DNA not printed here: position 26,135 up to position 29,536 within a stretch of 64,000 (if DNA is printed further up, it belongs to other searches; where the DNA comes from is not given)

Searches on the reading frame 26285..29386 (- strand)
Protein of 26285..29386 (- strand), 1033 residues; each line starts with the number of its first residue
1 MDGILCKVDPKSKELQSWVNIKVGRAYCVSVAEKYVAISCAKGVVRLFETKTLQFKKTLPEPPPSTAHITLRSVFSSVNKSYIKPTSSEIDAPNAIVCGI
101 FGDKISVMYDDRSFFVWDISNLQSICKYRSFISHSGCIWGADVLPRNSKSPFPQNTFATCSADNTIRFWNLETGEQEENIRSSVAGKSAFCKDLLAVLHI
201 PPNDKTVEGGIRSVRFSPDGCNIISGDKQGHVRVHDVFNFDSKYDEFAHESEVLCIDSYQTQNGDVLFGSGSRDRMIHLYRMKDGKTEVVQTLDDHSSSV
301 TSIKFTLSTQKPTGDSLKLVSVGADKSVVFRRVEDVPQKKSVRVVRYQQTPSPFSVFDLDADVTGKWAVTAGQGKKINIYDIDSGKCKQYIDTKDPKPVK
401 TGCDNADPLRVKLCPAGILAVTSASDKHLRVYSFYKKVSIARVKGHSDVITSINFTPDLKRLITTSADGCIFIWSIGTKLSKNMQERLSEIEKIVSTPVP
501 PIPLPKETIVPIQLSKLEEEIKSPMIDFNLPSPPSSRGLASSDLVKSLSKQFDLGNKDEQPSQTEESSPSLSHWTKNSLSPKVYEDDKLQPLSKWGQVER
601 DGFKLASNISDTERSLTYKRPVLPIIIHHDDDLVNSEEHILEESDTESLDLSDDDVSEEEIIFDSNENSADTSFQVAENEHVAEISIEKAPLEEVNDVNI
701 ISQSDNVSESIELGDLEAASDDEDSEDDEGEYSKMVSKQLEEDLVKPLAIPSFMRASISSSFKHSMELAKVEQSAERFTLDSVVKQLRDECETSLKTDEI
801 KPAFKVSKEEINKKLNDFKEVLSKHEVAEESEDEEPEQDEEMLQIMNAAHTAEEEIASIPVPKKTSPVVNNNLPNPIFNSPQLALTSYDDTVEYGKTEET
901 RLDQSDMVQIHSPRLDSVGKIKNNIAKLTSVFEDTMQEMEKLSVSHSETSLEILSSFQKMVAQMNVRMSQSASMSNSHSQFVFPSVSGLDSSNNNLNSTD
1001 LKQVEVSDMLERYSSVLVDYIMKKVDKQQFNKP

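Call 12: find_encoding_contigs(protein=window:26285-29386:-, max_places=3, flank=2000)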
Protein window:26285-29386:- (1033 aa): no gene with exactly this product is on record in the collection.

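Call 14: search_protein_families(library=pfam, proteins=[window:26285-29386:-], max_evalue=0.00001)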
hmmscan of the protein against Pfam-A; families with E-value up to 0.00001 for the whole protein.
window:26285-29386:- (1033 aa): 22 families
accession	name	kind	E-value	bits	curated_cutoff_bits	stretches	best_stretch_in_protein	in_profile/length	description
PF24782.2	WD40_MABP1-WDR62_2nd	-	2.1e-82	277.3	290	1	138-475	1-340/341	MABP1/WDR62 second WD40 domain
PF25174.1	Beta-prop_THOC3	-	6.2e-28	98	305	1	207-307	128-223/272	THOC3 beta-propeller domain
PF25173.1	Beta-prop_WDR3_1st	-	1.7e-27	96.7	154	2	209-382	30-184/184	WDR3 first beta-propeller domain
PF00400.38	WD40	-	3.9e-25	87.6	27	1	440-475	4-39/39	WD domain, G-beta repeat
PF24814.1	WD40_Prp19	-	6.3e-24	84.9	320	2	250-392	6-130/281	Prp19 WD40 domain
PF24780.1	WD40_MABP1-WDR62_1st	-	7.2e-24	85.1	496.3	1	2-130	202-326/328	MABP1/WDR62 first WD40 domain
PF23414.1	Beta-prop_EML_2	-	1.7e-23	83.8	90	2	154-308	10-135/266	Echinoderm microtubule-associated protein second beta-propeller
PF24817.1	WD40_WDHD1_1st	-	2.6e-19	69.9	109.9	2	414-493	95-174/291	WDHD1 first WD40 domain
PF24805.1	EIF3I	-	1.3e-17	64.4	200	0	110-187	30-97/324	EIF3I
PF24807.1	WD40_CDC20-Fz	-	2e-17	63.8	200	1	209-474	52-292/292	CDC20/Fizzy WD40 domain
PF25172.1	Beta-prop_WDR3_2nd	-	2.6e-17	63.4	140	0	411-487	44-120/293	WDR3 second beta-propeller domain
PF24796.1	WDR55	-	5.6e-15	55.6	200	1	364-486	64-176/296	WDR55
PF23393.2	Beta-prop_WDR90_POC16_2nd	-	2.9e-12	46.8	60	0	422-474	238-290/291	WDR90/POC16, second beta-propeller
PF23409.1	Beta-prop_EML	-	4e-11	43.3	88.2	0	111-304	88-248/267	Echinoderm microtubule-associated protein first beta-propeller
PF25168.1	Beta-prop_WDR36-Utp21_2nd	-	5.5e-11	42.8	84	0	417-478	211-271/335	WDR36/Utp21 second beta-propeller domain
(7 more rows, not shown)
